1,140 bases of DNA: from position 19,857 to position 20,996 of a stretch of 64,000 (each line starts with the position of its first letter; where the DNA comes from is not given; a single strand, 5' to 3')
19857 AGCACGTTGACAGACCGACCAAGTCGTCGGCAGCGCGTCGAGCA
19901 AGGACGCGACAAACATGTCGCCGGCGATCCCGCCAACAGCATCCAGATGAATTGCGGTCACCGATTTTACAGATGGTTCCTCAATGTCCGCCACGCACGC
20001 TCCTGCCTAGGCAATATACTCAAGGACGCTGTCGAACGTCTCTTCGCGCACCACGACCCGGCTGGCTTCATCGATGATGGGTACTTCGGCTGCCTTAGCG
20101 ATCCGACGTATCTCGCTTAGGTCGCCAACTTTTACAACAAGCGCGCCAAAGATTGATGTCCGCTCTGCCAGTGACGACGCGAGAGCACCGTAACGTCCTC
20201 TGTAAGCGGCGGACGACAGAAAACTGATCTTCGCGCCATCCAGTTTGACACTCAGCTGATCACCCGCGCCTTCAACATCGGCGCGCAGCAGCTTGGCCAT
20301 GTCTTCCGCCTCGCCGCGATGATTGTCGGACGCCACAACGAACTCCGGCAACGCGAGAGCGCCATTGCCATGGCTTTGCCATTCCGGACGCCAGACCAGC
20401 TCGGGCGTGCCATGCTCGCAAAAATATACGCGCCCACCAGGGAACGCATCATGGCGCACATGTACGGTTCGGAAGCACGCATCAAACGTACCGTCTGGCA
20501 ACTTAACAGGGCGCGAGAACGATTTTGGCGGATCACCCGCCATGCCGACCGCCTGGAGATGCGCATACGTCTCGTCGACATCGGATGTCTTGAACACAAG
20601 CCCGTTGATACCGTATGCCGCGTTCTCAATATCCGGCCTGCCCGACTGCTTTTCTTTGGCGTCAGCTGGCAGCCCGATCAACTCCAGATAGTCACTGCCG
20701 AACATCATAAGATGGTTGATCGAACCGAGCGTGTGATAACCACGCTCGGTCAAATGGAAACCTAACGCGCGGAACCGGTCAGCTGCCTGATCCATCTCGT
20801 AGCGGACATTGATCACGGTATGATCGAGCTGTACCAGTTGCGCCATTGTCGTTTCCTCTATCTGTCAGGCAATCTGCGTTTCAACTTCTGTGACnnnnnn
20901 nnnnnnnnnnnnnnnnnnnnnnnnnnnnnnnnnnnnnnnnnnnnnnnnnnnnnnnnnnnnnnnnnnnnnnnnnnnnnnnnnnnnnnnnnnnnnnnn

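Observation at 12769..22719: Ten co-directional genes tie NPN-cofactor biosynthesis and a LarA homolog to a TauD dioxygenase, MBL hydrolase, VOC protein, MFS transporter and acyl-CoA synthetase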

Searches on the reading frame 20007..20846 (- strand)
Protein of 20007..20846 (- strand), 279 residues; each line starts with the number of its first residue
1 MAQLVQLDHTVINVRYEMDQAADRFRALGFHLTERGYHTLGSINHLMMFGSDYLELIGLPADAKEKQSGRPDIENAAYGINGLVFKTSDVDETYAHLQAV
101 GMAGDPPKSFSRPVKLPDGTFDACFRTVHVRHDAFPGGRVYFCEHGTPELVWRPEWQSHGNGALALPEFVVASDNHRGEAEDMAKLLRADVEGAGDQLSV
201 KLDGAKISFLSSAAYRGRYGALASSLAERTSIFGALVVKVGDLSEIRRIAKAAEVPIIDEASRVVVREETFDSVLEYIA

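Call 4: search_protein_families(library=pfam, proteins=[window:20007-20846:-])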
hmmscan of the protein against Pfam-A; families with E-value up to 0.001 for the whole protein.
window:20007-20846:- (279 aa): 2 families
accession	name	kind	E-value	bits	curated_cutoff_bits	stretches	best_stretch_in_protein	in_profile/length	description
PF13468.12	Glyoxalase_3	-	7.1e-30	104.8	25.1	1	7-186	1-175/176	Glyoxalase-like domain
PF00903.31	Glyoxalase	-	2.1e-05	25.3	20.6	1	7-102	2-93/121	Glyoxalase/Bleomycin resistance protein/Dioxygenase superfamily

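Call 5: search_protein_families(library=ncbifam, proteins=[window:20007-20846:-])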
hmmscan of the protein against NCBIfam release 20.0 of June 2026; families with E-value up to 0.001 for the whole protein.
window:20007-20846:- (279 aa): 0 families

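Call 34: search_solved_structures(query=window:20007-20846:-, max_evalue=0.01)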
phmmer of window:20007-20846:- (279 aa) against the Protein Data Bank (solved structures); distinct sequences matched with E-value up to 0.01: 0.

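Call 36: find_homologous_proteins(query=window:20007-20846:-, max_evalue=1e-10)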
Query window:20007-20846:- (279 aa): 2413 proteins with E <= 1e-10 among 4530 candidates; the best 120 are listed.
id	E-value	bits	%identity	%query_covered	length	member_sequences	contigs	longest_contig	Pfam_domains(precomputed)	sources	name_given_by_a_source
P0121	1.3e-180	617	98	100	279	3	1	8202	PF13468.13,PF00903.32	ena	-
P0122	1.4e-162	558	88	100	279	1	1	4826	PF13468.13,PF00903.32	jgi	jgi:hypothetical protein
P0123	2.8e-156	537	84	100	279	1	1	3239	PF13468.13,PF00903.32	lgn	-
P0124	1.8e-150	518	82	100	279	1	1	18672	PF13468.13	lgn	-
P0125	1.1e-148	512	80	99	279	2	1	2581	PF13468.13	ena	-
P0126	1.6e-148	512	80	100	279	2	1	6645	PF13468.13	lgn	-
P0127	3.3e-147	507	79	100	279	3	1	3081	PF13468.13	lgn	-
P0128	1.7e-146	505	79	100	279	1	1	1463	PF13468.13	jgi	-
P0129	2.6e-146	504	80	100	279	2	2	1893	PF13468.13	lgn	-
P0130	4.3e-146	504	81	100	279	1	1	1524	PF13468.13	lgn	-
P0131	1.4e-144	499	79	100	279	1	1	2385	PF13468.13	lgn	-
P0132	3.1e-143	494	78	100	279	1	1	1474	PF13468.13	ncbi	-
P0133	4.9e-142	490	77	100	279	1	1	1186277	PF13468.13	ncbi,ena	-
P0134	8.0e-142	490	78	100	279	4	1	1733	PF13468.13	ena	-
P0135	7.0e-136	470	75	100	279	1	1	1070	PF13468.13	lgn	-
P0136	9.7e-136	470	75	100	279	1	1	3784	PF13468.13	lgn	-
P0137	6.3e-135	467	73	100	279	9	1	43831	PF13468.13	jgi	jgi:hypothetical protein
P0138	2.1e-134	465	72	100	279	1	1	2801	PF13468.13,PF00903.32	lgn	-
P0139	7.7e-134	463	73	100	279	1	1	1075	PF13468.13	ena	-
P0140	1.7e-133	462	73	100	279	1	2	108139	PF13468.13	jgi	jgi:Glyoxalase-like domain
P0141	1.1e-131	456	73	100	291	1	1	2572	PF13468.13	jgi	-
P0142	8.9e-131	453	71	100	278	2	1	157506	PF13468.13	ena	-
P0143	1.7e-130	452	73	100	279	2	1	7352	PF13468.13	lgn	-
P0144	6.3e-130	451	72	100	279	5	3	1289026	PF13468.13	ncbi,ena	-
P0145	1.1e-127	443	70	100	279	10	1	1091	PF13468.13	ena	-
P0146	1.7e-126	439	70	100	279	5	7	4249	PF13468.13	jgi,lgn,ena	jgi:hypothetical protein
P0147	5.6e-126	438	70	100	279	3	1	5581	PF13468.13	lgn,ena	-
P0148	8.2e-125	434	68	100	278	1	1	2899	PF13468.13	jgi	jgi:glyoxalase-like protein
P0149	1.8e-124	433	70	100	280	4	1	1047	PF13468.13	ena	-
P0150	1.9e-121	423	69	100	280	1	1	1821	PF13468.13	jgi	jgi:hypothetical protein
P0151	4.4e-121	422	68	100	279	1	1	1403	PF13468.13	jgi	-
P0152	5.0e-121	421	68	100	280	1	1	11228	PF13468.13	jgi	jgi:hypothetical protein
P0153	7.0e-120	418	67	100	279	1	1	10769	PF13468.13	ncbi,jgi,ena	-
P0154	2.0e-119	416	66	100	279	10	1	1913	PF13468.13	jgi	-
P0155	3.1e-119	416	67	100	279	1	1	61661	PF13468.13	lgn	-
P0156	3.4e-117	409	66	100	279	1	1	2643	PF13468.13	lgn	-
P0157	1.7e-116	407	64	100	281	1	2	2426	PF13468.13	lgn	-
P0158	3.4e-116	406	67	99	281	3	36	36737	PF13468.13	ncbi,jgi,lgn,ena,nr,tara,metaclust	ncbi:MAG TPA: VOC family protein [Alphaproteobacteria bacterium]|jgi:hypothetical protein|nr:VOC fam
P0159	6.1e-116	405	68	100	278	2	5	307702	PF13468.13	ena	-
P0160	2.1e-115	403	64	100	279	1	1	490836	PF13468.13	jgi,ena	-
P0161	2.8e-115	403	67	99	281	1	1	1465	PF13468.13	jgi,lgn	jgi:hypothetical protein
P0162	4.1e-115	402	66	100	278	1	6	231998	PF13468.13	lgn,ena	-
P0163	8.3e-115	401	64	98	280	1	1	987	PF13468.13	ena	-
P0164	9.3e-114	398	66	100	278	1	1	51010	PF13468.13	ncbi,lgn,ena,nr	ncbi:MAG: VOC family protein [Proteobacteria bacterium]|nr:VOC family protein [Pseudomonadota bacter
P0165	1.0e-113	397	65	100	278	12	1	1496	PF13468.13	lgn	-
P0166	1.3e-113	397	64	100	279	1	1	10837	PF13468.13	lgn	-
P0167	2.1e-113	396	65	100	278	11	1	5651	PF13468.13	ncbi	-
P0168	2.9e-113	396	68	100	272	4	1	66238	PF13468.13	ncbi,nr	ncbi:MAG: VOC family protein [Alphaproteobacteria bacterium]|nr:VOC family protein [Alphaproteobacte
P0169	1.4e-112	394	63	100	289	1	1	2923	PF13468.13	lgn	-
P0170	1.9e-112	393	64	98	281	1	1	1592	PF13468.13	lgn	-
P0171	2.1e-112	393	65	99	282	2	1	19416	PF13468.13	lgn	-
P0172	4.0e-112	392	67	100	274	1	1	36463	PF13468.13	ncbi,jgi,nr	ncbi:MAG: VOC family protein [Alphaproteobacteria bacterium]|jgi:hypothetical protein|nr:VOC family 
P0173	4.2e-112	392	63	100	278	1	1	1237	PF13468.13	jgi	-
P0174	5.7e-112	392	63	100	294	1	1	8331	PF13468.13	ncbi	-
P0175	5.9e-112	392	65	100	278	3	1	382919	PF13468.13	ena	-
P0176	1.4e-111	390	64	98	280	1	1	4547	PF13468.13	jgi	-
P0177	2.6e-111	389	62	100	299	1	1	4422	PF13468.13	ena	-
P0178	1.3e-110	387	65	100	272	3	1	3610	PF13468.13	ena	-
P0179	2.2e-110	386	64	98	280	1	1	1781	PF13468.13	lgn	-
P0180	2.8e-110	386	64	100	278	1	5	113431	PF13468.13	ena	-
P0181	4.2e-110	386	65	100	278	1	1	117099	PF13468.13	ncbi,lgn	-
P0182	5.9e-110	385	62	99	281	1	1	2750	PF13468.13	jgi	-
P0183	8.6e-110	385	64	100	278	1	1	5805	PF13468.13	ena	-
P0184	1.1e-109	384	64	96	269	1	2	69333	PF13468.13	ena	-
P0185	1.1e-109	384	62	98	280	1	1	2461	PF13468.13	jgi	jgi:glyoxalase-like protein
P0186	1.7e-109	384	65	100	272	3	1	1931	PF13468.13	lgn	-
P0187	1.9e-109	383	64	100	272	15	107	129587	PF13468.13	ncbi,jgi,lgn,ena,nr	ncbi:MAG: VOC family protein [Rhodospirillaceae bacterium]|jgi:hypothetical protein|nr:VOC family pr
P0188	2.8e-109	383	63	100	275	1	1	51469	PF13468.13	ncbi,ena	-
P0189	2.9e-109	383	64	100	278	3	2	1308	PF13468.13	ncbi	-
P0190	8.3e-109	381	64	100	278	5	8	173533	PF13468.13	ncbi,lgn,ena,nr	ncbi:MAG: VOC family protein [Alphaproteobacteria bacterium]|nr:VOC family protein [Alphaproteobacte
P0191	1.3e-108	381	62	100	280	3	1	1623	PF13468.13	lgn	-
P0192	1.4e-108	381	64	100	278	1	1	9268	PF13468.13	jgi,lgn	jgi:hypothetical protein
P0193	1.8e-108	380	64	100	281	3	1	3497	PF13468.13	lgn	-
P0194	2.1e-108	380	62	100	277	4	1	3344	PF13468.13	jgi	jgi:hypothetical protein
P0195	2.2e-108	380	64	100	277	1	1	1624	PF13468.13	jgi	jgi:hypothetical protein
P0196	6.9e-108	378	64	100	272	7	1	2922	PF13468.13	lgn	-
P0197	1.0e-107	378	62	100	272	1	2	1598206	PF13468.13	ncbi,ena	-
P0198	1.1e-107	378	63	100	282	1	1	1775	PF13468.13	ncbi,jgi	-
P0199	1.3e-107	377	63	100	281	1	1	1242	PF13468.13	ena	-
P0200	1.9e-107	377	63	100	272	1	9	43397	PF13468.13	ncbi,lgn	-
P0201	2.6e-107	376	63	100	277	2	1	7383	PF13468.13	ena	-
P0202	3.2e-107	376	64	100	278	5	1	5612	PF13468.13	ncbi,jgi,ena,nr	ncbi:MAG: VOC family protein [Alphaproteobacteria bacterium]|jgi:hypothetical protein|nr:VOC family 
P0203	3.3e-107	376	63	100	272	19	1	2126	PF13468.13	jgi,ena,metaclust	metaclust:\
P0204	4.0e-107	376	63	97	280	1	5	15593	PF13468.13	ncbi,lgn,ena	-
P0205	7.8e-107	375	62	100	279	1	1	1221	PF13468.13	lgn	-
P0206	9.0e-107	375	63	100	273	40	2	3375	PF13468.13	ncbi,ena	-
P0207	1.2e-106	374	63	100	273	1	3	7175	PF13468.13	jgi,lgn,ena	jgi:hypothetical protein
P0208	1.5e-106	374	61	100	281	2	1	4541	PF13468.13,PF00903.32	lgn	-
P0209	1.6e-106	374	61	99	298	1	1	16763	PF13468.13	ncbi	-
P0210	8.2e-106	371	62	100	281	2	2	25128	PF13468.13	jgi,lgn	jgi:hypothetical protein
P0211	1.1e-105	371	61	100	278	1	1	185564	PF13468.13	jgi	jgi:hypothetical protein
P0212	1.3e-105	371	63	99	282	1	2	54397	PF13468.13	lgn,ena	-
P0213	1.5e-105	371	60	99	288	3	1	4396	PF13468.13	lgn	-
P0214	1.7e-105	370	60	100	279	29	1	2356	PF13468.13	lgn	-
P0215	1.9e-105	370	62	99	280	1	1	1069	PF13468.13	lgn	-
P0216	1.9e-105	370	61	100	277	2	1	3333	PF13468.13,PF00903.32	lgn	-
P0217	2.5e-105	370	61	100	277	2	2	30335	PF13468.13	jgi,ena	-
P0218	1.1e-104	368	62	100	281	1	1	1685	PF13468.13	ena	-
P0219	1.7e-104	367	59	100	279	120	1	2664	PF13468.13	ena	-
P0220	1.8e-104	367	60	100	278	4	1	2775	PF13468.13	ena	-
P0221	4.4e-104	366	58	100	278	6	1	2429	PF13468.13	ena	-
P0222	7.7e-104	365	60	100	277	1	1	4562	PF13468.13,PF00903.32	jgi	jgi:Glyoxalase-like domain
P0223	8.2e-104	365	59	100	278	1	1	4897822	PF13468.13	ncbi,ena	-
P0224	9.4e-104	365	60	100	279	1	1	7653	PF13468.13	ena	-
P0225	9.5e-104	365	62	100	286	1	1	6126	PF13468.13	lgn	-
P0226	1.6e-103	364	59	100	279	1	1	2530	PF13468.13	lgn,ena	-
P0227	1.7e-103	364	62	99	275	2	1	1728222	PF13468.13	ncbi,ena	-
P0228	2.1e-103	364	61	100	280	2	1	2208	PF13468.13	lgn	-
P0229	2.2e-103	364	62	100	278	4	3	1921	PF13468.13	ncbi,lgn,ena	-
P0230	3.9e-103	363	61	100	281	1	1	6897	PF13468.13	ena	-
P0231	8.6e-103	362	60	100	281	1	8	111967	PF13468.13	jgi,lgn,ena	jgi:hypothetical protein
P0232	1.4e-102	361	62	98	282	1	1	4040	PF13468.13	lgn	-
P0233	1.9e-102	360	58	100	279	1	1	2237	PF13468.13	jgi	-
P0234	2.1e-102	360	62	99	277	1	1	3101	PF13468.13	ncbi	-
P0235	2.1e-102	360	61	100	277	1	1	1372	PF13468.13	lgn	-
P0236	2.3e-102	360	61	100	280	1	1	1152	PF13468.13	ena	-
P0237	2.4e-102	360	61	100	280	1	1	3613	PF13468.13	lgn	-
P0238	3.9e-102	359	61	100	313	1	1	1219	PF13468.13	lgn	-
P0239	1.8e-101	357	61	97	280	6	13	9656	PF13468.13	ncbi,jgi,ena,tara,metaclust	jgi:hypothetical protein|tara:strand:- start:434 stop:1276 length:843 start_codon:yes stop_codon:yes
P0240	2.0e-101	357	58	100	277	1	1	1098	PF13468.13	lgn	-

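Call 37: find_encoding_contigs(protein=P0133, flank=10000, max_places=2)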
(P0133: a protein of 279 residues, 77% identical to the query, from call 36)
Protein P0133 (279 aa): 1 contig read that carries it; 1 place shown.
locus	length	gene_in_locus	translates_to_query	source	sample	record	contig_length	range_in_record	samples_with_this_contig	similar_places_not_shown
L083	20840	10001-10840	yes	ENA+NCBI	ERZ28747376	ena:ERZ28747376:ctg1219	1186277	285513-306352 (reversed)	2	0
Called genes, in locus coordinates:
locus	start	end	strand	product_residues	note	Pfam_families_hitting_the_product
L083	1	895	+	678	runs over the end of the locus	PF00724:Oxidored_FMN, PF07992:Pyr_redox_2, PF00070:Pyr_redox (faint), PF00890:FAD_binding_2 (faint), PF03486:HI0933_like (faint), PF12831:FAD_oxidored (weak), PF13450:NAD_binding_8 (weak)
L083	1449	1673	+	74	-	-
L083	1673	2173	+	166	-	-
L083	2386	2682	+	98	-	PF17775:YchJ_M-like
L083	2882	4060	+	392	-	PF03480:DctP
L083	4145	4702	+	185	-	PF04290:DctQ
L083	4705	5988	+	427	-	PF06808:DctM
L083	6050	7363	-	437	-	PF01425:Amidase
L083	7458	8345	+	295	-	PF23023:Anti-Pycsar_Apyc1, PF00753:Lactamase_B (weak), PF12706:Lactamase_B_2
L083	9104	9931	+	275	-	PF02668:TauD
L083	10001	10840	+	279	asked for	PF13468:Glyoxalase_3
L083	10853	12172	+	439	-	PF01969:Ni_insertion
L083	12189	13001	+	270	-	-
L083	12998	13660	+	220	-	PF00731:AIRC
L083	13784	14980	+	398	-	PF07690:MFS_1, PF12832:MFS_1_like, PF07690:MFS_1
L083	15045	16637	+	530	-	PF00501:AMP-binding, PF13193:AMP-binding_C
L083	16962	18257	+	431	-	PF09861:Lar_N, PF21113:LarA_C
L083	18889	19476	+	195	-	PF14294:DUF4372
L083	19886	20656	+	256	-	PF01609:DDE_Tnp_1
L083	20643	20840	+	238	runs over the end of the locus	PF01609:DDE_Tnp_1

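Call 38: find_encoding_contigs(protein=P0187, flank=8000, max_places=3)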
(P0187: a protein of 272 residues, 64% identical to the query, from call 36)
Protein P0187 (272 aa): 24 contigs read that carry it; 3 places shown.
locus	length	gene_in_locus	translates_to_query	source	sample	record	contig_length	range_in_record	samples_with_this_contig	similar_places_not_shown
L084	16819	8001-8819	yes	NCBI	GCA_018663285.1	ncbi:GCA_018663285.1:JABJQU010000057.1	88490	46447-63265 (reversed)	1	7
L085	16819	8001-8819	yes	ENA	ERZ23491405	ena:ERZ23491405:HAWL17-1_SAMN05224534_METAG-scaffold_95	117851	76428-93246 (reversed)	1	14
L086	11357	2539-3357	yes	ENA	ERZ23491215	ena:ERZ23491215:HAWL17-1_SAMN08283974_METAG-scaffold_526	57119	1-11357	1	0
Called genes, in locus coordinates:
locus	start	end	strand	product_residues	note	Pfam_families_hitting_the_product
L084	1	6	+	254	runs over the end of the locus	PF00106:adh_short, PF08659:KR, PF13561:adh_short_C2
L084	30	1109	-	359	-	PF00296:Bac_luciferase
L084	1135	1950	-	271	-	PF00528:BPD_transp_1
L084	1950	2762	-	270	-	PF00528:BPD_transp_1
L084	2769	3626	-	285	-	PF00005:ABC_tran, PF13304:AAA_21 (weak)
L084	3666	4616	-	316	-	PF12974:Phosphonate-bd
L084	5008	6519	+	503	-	PF00501:AMP-binding, PF13193:AMP-binding_C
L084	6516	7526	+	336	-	PF08240:ADH_N, PF00107:ADH_zinc_N, PF13602:ADH_zinc_N_2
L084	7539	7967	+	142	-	PF03061:4HBT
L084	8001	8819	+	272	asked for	PF13468:Glyoxalase_3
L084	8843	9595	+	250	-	PF03328:HpcH_HpaI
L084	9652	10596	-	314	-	PF03069:FmdA_AmdA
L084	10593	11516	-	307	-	PF00248:Aldo_ket_red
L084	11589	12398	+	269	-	PF00561:Abhydrolase_1, PF12146:Hydrolase_4, PF12697:Abhydrolase_6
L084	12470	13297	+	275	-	PF01522:Polysacc_deac_1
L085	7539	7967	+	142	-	PF03061:4HBT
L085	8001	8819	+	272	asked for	PF13468:Glyoxalase_3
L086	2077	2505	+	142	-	PF03061:4HBT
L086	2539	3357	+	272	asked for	PF13468:Glyoxalase_3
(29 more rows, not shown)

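Call 39: find_encoding_contigs(protein=P0223, flank=8000, max_places=2)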
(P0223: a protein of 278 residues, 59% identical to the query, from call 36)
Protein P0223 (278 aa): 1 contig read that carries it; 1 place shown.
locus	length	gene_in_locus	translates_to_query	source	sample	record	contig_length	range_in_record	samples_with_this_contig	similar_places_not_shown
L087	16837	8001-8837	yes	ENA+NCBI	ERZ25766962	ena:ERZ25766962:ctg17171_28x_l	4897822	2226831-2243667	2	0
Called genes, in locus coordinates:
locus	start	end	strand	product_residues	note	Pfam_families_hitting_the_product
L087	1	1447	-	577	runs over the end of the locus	PF00211:Guanylate_cyc, PF00515:TPR_1 (faint), PF07719:TPR_2 (faint), PF13181:TPR_8 (faint), PF13428:TPR_14 (faint), PF13432:TPR_16 (faint), PF21033:RMD1-3 (faint), PF13414:TPR_11 (weak), +2 more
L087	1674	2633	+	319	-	PF02574:S-methyl_trans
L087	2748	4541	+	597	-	PF00270:DEAD, PF00271:Helicase_C, PF16124:RecQ_Zn_bind, PF09382:RQC, PF00570:HRDC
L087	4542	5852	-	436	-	-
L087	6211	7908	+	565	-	PF00990:GGDEF, PF00563:EAL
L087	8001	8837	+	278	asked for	PF13468:Glyoxalase_3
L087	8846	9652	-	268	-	PF00753:Lactamase_B, PF12706:Lactamase_B_2 (weak)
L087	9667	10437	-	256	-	PF00106:adh_short, PF08659:KR, PF23441:SDR, PF13561:adh_short_C2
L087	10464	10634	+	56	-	-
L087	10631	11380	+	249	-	PF00106:adh_short, PF08659:KR (faint), PF13561:adh_short_C2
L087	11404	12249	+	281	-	PF00106:adh_short, PF08659:KR, PF23441:SDR (weak), PF13561:adh_short_C2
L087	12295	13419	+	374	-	-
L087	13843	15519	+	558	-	PF00682:HMGL-like, PF22615:IPMS_D2, PF08502:LeuA_dimer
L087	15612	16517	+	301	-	PF00892:EamA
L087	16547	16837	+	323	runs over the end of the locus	PF13365:Trypsin_2, PF00595:PDZ (weak), PF13180:PDZ_2, PF17820:PDZ_6 (weak)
